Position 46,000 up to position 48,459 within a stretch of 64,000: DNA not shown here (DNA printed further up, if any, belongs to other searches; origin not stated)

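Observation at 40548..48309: Candidate signalling/motor module: TPR+OmpR-type wHTH giant regulator, cNMP-binding protein, two PilT ATPases and a HEAT/TPR protein, with no other pilus genes nearby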

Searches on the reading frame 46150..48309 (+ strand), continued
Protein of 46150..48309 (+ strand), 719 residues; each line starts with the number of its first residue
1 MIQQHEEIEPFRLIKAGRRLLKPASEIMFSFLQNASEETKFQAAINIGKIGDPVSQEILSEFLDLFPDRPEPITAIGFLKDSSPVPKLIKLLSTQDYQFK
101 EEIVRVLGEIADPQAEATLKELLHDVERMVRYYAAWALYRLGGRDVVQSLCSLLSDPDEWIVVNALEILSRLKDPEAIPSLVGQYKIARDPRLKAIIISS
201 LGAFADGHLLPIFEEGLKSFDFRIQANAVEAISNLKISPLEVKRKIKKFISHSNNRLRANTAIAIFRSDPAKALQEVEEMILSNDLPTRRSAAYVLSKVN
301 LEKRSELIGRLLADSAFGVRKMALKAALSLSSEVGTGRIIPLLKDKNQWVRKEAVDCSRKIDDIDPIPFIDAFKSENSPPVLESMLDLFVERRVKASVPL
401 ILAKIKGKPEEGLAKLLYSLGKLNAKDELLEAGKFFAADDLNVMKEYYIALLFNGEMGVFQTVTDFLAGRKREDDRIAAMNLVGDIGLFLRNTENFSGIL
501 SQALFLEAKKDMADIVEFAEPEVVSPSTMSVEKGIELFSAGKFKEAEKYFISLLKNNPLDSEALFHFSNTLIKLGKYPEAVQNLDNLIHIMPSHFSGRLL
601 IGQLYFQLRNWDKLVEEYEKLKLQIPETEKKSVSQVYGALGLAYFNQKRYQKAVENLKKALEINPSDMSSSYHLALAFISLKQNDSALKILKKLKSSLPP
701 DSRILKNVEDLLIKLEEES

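Call 17: find_encoding_contigs(protein=P0018, flank=10000, max_places=1)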
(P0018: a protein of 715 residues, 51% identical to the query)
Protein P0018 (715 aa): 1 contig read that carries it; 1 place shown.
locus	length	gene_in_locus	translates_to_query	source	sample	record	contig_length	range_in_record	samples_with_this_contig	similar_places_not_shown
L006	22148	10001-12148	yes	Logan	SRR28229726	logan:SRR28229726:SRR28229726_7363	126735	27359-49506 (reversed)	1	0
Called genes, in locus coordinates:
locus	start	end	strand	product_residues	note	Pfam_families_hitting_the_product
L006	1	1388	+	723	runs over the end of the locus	PF23139:OB_YrrC, PF14520:HHH_5, PF14490:HHH_RecD2, PF13245:AAA_19, PF13604:AAA_30, PF18335:SH3_13, PF01443:Viral_helicase1 (weak), PF13538:UvrD_C_2, +2 more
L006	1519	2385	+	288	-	-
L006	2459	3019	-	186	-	PF03602:Cons_hypoth95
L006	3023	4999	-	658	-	PF17191:RecG_wedge, PF00270:DEAD, PF04851:ResIII, PF00271:Helicase_C, PF19833:RecG_dom3_C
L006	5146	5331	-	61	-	-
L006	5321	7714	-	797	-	PF13646:HEAT_2, PF13646:HEAT_2, PF01602:Adaptin_N, PF13646:HEAT_2, PF24575:TPR_Slam (weak), PF25063:ARM_TT21_C (weak), PF13414:TPR_11 (weak), PF00515:TPR_1 (weak), +17 more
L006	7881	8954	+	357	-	PF00437:T2SSE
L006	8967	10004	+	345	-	PF00437:T2SSE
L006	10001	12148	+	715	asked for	PF13646:HEAT_2, PF13646:HEAT_2, PF13646:HEAT_2, PF23914:TPR_CcmH_CycH (weak), PF12895:ANAPC3 (weak), PF12895:ANAPC3 (weak), PF00515:TPR_1 (weak), PF14559:TPR_19, +16 more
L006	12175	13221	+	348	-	PF00437:T2SSE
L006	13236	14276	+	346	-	PF00437:T2SSE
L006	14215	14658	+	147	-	-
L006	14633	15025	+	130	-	-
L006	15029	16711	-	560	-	PF02463:SMC_N, PF13175:AAA_15, PF13476:AAA_23, PF13304:AAA_21 (faint)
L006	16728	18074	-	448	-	PF08486:SpoIID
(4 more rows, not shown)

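Call 23: find_related_loci(query=A1, collection=genome_contigs, flank=10000)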
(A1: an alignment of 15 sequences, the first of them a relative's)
Query A1 (719 aa) in genome_contigs; peptide patterns used: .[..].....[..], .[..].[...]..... (x = any residue, [..] = any of these).
95 stretches matched a pattern; 49 encode a relative of the query (tblastn E <= 1e-3); 47 distinct loci.
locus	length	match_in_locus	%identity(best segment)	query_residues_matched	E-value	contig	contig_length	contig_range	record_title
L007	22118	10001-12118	72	2-708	0e+0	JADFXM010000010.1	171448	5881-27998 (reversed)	MAG: Candidatus Riflebacteria bacterium isolate nDJH14bin3 nDJH14_bin3_NODE_10_length_171448_cov_95.311205, whole genome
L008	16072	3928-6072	54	7-719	0e+0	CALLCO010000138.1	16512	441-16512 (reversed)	MAG: Candidatus Ozemobacteraceae bacterium isolate N1_Bin_METABAT__69_1 genome assembly, contig: c_000003542842, whole g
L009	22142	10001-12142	52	7-719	0e+0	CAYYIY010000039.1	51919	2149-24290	MAG TPA_asm: uncultured bacterium isolate binchicken_co135_188 genome assembly, contig: NODE_1382_length_51919_cov_3.778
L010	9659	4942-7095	53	7-719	0e+0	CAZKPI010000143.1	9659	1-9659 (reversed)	MAG TPA_asm: uncultured bacterium isolate binchicken_co135_42 genome assembly, contig: NODE_8882_length_9659_cov_2.87130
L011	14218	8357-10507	53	6-717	0e+0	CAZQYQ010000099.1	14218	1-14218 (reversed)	MAG TPA_asm: uncultured bacterium isolate SRP089250_co1_29 genome assembly, contig: NODE_7488_length_14218_cov_4.615759,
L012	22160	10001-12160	52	6-719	0e+0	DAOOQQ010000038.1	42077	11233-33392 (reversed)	MAG TPA_asm: Candidatus Ozemobacteraceae bacterium isolate AMR_MDS_2567 NODE_1051_length_42077_cov_7.589763, whole genom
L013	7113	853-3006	52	6-717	0e+0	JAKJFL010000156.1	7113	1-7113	MAG: Candidatus Riflebacteria bacterium isolate UR.bin127 UR_contig_34142, whole genome shotgun sequence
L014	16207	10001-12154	51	6-717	0e+0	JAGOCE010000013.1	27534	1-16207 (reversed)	Candidatus Ozemobacteraceae bacterium isolate Go_SlDig_bin_287 Go_SlDig_4710_length_27534_cov_5.910972, whole genome sho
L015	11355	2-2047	52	42-719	0e+0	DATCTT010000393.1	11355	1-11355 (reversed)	MAG TPA_asm: Candidatus Ozemobacteraceae bacterium isolate SMAG_U7338 k141_35782, whole genome shotgun sequence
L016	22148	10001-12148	51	1-716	0e+0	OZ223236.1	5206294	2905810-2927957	MAG: Candidatus Ozemobacteraceae bacterium isolate 4ee0fdf2-fbb4-4151-bfa0-813162405533 genome assembly, chromosome: 2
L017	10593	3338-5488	50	2-715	0e+0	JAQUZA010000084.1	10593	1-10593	MAG: Candidatus Riflebacteria bacterium isolate STD2_25 NODE_24631_length_10593_cov_2.343589_Sandtown_D2, whole genome s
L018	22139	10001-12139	50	5-715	0e+0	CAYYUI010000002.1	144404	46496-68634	MAG TPA_asm: uncultured bacterium isolate SRP192927_co1_848 genome assembly, contig: NODE_51_length_144404_cov_10.060936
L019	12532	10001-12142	49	7-719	0e+0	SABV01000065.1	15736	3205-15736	MAG: Erysipelotrichia bacterium isolate INTA.CYC.134 contig-100_3077, whole genome shotgun sequence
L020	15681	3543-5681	49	7-715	0e+0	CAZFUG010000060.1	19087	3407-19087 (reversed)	MAG TPA_asm: uncultured bacterium isolate binchicken_co115_14 genome assembly, contig: NODE_4585_length_19087_cov_4.1319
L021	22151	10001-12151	49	1-715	0e+0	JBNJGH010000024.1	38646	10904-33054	MAG: Candidatus Rifleibacteriota bacterium isolate Y22_45dBSe2.bin.2 NODE_486_length_38646_cov_11.423379, whole genome s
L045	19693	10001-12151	48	1-715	0e+0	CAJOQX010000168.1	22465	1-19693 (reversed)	Candidatus Riflebacteria bacterium isolate Rumen_Coassembly_mag_344 genome assembly, contig: k87_8249824, whole genome s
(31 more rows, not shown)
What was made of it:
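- A scan of species-representative genomes returned 47 loci of that type (call 23).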

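Call 44: search_protein_families(library=pfam, proteins=[P0120, P0111, L001:14329-14715:+, L001:14702-15100:+, L001:5125-5310:-, L045:6403-7854:+, L001:12218-13273:+, L001:13285-14325:+], max_evalue=0.01)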
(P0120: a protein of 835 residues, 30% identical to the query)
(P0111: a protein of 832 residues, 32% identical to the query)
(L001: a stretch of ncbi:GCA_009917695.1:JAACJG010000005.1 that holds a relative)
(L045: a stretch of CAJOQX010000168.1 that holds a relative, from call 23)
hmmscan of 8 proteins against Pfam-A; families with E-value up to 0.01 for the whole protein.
P0120 (835 aa): 17 families
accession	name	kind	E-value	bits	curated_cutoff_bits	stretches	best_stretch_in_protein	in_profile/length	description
PF00437.27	T2SSE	-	3.1e-38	131.8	24.9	1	592-749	135-284/370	Type II/IV secretion system protein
PF13646.12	HEAT_2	-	1.4e-33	115.4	27.7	2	371-444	12-85/88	HEAT repeats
PF02985.28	HEAT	-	1.3e-13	50.2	23.5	1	332-357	2-27/31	HEAT repeat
PF03130.22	HEAT_PBS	-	1.9e-12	46.7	20.9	2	375-401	1-27/27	PBS lyase HEAT-like repeat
PF13401.12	AAA_22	-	2.7e-06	28.2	27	1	597-643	3-49/130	AAA domain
PF00005.33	ABC_tran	-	0.00061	20.8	25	1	601-655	13-62/137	ABC transporter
PF13555.12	AAA_29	-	0.00073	19.7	27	1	599-623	22-46/61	P-loop containing region of AAA domain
PF13476.12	AAA_23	-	0.0014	19.8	27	1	598-620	18-40/201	AAA domain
PF13671.12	AAA_33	-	0.0019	18.9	27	0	601-620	1-20/143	AAA domain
PF13191.12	AAA_16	-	0.002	19.1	32.6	1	590-683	15-96/167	AAA ATPase domain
PF25199.1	nSTAND_NTPase5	-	0.0052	17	34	0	597-685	39-136/145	Novel STAND NTPase 5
PF21581.3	SCD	-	0.0055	17.4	27.5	0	392-417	32-57/75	Stromalin conservative domain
PF13238.12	AAA_18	-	0.0063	17.4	29.4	0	602-682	1-81/128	AAA domain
PF13513.12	HEAT_EZ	-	0.0065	17.4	27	0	374-416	2-54/55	HEAT-like repeat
PF13175.12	AAA_15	-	0.007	16.5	32.1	1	597-665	24-55/374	AAA ATPase domain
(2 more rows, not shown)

P0111 (832 aa): 19 families
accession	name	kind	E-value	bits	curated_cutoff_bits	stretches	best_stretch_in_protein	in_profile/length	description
PF13646.12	HEAT_2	-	2.2e-42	143.6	27.7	3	300-373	1-75/88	HEAT repeats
PF00437.27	T2SSE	-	6.1e-39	134.2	24.9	1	587-744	133-282/370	Type II/IV secretion system protein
PF03130.22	HEAT_PBS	-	3.3e-18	64.5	20.9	2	374-400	1-27/27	PBS lyase HEAT-like repeat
PF02985.28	HEAT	-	4.5e-17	61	23.5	1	331-356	2-27/31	HEAT repeat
PF13401.12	AAA_22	-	2e-06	28.6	27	1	594-638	3-47/130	AAA domain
PF13513.12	HEAT_EZ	-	6.3e-05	23.9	27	0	343-385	1-55/55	HEAT-like repeat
PF13191.12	AAA_16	-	8.6e-05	23.5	32.6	1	588-680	16-96/167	AAA ATPase domain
PF13555.12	AAA_29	-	0.0002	21.5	27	1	596-620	22-46/61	P-loop containing region of AAA domain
PF13476.12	AAA_23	-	0.00025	22.2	27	1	595-616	18-39/201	AAA domain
PF00005.33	ABC_tran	-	0.0012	19.9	25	1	598-633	13-47/137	ABC transporter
PF13604.12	AAA_30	-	0.0017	18.5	27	0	589-623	11-45/191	AAA domain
PF20168.4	PDS5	-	0.0021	16.4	27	0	399-450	294-350/1053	Sister chromatid cohesion protein PDS5 protein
PF13671.12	AAA_33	-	0.0023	18.7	27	0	598-617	1-20/143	AAA domain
PF21581.3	SCD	-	0.0037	18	27.5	0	394-423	35-65/75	Stromalin conservative domain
PF00485.24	PRK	-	0.004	17.4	22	0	601-644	4-48/196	Phosphoribulokinase / Uridine kinase family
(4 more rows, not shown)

L001:14329-14715:+ (128 aa): 2 families
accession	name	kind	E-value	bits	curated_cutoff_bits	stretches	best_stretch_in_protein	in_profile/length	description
PF07963.17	N_methyl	-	7.1e-06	25.8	21.2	1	6-27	1-22/27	Prokaryotic N-terminal methylation motif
PF08334.16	T2SSG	-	0.0053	17.3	21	0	39-118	6-95/108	Type II secretion system (T2SS), protein G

L001:14702-15100:+ (132 aa): 0 families

L001:5125-5310:- (61 aa): 0 families

L045:6403-7854:+ (483 aa): 2 families
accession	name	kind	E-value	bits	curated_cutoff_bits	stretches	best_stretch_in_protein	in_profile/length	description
PF00027.35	cNMP_binding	-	1.5e-22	79.8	27.5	1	33-118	4-89/89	Cyclic nucleotide-binding domain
PF13614.12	AAA_31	-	9.2e-05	22.9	27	1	189-301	57-161/177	AAA domain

L001:12218-13273:+ (351 aa): 1 family
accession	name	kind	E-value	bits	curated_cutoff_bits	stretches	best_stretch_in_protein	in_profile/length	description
PF00437.27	T2SSE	-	3e-22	79.2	24.9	1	8-279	16-287/370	Type II/IV secretion system protein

L001:13285-14325:+ (346 aa): 2 families
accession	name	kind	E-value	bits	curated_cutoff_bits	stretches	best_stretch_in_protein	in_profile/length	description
PF00437.27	T2SSE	-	3e-14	52.9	24.9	1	116-270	135-279/370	Type II/IV secretion system protein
PF25199.1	nSTAND_NTPase5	-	0.0053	17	34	0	121-194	39-111/145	Novel STAND NTPase 5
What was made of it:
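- The T2SSG match of pilin1 is below threshold (E=0.005; call 44).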

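Call 61: predict_structure(alignment_id=A3)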
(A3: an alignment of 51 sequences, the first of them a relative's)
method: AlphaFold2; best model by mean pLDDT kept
length: 719 residues; sequences in the alignment: 51
mean_pLDDT: 91.3   pTM: 0.66
mean pLDDT of the five models: 91.3, 90.4, 89.8, 89.1, 88.8
residues with pLDDT >= 90: 563; 70-90: 132; 50-70: 9; < 50: 15
segments of 3 or more residues with pLDDT < 50: 1-5, 516-525
pLDDT, mean of each block of 10 residues (from residue 1): 51 90 94 92 95 88 92 93 92 90 95 95 95 96 89 92 94 93 93 95 93 96 97 93 95 96 95 97 97 96 95 97 94 88 97 96 93 95 97 95 93 94 95 86 93 95 94 92 95 88 88 53 53 92 91 87 95 92 91 90 93 94 86 93 95 96 90 95 92 89 86 85
secondary structure, 60 per line:
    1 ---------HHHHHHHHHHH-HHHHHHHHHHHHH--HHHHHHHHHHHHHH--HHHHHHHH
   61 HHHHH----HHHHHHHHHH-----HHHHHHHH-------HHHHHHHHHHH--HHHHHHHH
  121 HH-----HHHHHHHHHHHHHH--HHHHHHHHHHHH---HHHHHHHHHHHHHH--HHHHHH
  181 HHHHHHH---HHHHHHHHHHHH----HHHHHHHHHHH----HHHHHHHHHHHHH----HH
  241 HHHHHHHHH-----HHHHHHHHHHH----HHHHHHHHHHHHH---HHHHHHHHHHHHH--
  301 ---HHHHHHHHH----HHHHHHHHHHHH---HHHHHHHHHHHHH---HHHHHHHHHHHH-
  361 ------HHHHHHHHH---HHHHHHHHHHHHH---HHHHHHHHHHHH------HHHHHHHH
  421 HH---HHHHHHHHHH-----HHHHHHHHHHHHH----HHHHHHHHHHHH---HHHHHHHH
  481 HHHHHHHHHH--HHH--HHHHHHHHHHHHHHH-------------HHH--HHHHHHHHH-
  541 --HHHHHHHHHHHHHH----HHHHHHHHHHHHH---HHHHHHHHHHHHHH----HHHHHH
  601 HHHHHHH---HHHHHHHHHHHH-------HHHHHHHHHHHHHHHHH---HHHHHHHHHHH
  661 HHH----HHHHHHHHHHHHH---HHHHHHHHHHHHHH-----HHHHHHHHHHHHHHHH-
elements in order (helices of 4 or more, strands of 3 or more residues): H10-20 H22-34 H37-50 H53-65 H70-79 H85-92 H100-110 H113-122 H128-141 H144-155 H159-172 H175-187 H191-202 H207-217 H222-234 H239-249 H255-265 H270-282 H286-298 H304-312 H317-328 H332-344 H348-359 H367-375 H379-391 H395-406 H413-422 H426-435 H441-453 H458-469 H473-490 H498-512 H531-539 H543-556 H561-573 H577-590 H595-607 H611-622 H630-646 H650-663 H668-680 H684-697 H703-718
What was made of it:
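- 46150..48309 (+): HEAT/TPR solenoid protein, 719 aa. It is cytoplasmic by inspection of the N-terminus (no signal peptide) and is translationally coupled to pilT_B by a 4-nt ATGA overlap. It is the proposed adaptor or scaffold for the PilT motors. The AF2 model has mean pLDDT 91.3: an all-helical solenoid at 10-512, a low-confidence linker at 516-525, and a TPR domain at 531-718 (call 61).
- On PilF/PilW/Tgl TPR pilotin lipoproteins: The whole model is a soluble solenoid (call 61).
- Solenoid fold: call 61.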

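Call 68: fold_search(model_id=the predicted structure, library=pdb)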
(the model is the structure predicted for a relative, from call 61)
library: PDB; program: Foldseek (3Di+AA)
matches with E <= 10: 1738; with E <= 0.001: 391
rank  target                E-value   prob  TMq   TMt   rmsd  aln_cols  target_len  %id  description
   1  5ife_C                6.3e-09  1.00  0.29  0.26  24.2       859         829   13  Crystal structure of the human SF3b core complex (released 2016-10-26)
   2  6fsq                  2.0e-08  1.00  0.23  0.40  15.8       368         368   23  Structure of A3_bGFPD, an artificial bi-domain protein based on two different alphaRep domains : A3 and a GFP binding do (released 2018-08-08)
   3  8rc4_d                1.1e-07  1.00  0.26  0.24  29.0       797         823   13  Structure of Integrator-PP2A complex (released 2024-02-07)
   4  6en4_C                1.3e-07  1.00  0.28  0.24  24.4       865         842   13  SF3b core in complex with a splicing modulator (released 2018-06-20)
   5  7pks_d                1.3e-07  1.00  0.25  0.22  29.1       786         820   14  Structural basis of Integrator-mediated transcription regulation (released 2021-12-08)
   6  4buj_F                1.8e-07  1.00  0.23  0.13  34.7       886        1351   12  Crystal structure of the S. cerevisiae Ski2-3-8 complex (released 2013-08-28)
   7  3ea5_B                2.6e-07  1.00  0.27  0.23  23.4       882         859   12  Kap95p Binding Induces the Switch Loops of RanGDP to adopt the GTP-bound Conformation: Implications for Nuclear Import (released 2008-10-21)
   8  4rv1_C                3.2e-07  1.00  0.18  0.25  18.4       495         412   18  Crystal Structure of Engineered Protein. Northeast Structural Genomics Consortium (NESG) Target OR497. (released 2014-12-10)
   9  4rv1_D                3.3e-07  1.00  0.17  0.24  18.4       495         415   17  Crystal Structure of Engineered Protein. Northeast Structural Genomics Consortium (NESG) Target OR497. (released 2014-12-10)
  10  4rv1_A                3.6e-07  1.00  0.17  0.24  18.8       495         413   18  Crystal Structure of Engineered Protein. Northeast Structural Genomics Consortium (NESG) Target OR497. (released 2014-12-10)
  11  6bzx_A                4.5e-07  1.00  0.26  0.56   8.5       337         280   22  Structure of the artificial complex alpha-Rep/Octarellin V.1 crystallized by counter diffusion in a capillary (released 2019-01-09)
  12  7abg_u                7.5e-07  1.00  0.31  0.28  21.0       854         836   13  Human pre-Bact-1 spliceosome (released 2020-12-23)
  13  4buj_B                7.5e-07  1.00  0.23  0.13  37.8       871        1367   12  Crystal structure of the S. cerevisiae Ski2-3-8 complex (released 2013-08-28)
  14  2z5o_A                1.1e-06  1.00  0.30  0.27  22.1       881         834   12  Complex of Transportin 1 with JKTBP NLS (released 2007-10-23)
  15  4zv6_A                1.2e-06  1.00  0.26  0.56   8.5       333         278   23  Crystal structure of the artificial alpharep-7 octarellinV.1 complex (released 2016-05-25)
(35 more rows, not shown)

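Call 72: find_encoding_contigs(protein=P0001, flank=10000, max_places=2)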
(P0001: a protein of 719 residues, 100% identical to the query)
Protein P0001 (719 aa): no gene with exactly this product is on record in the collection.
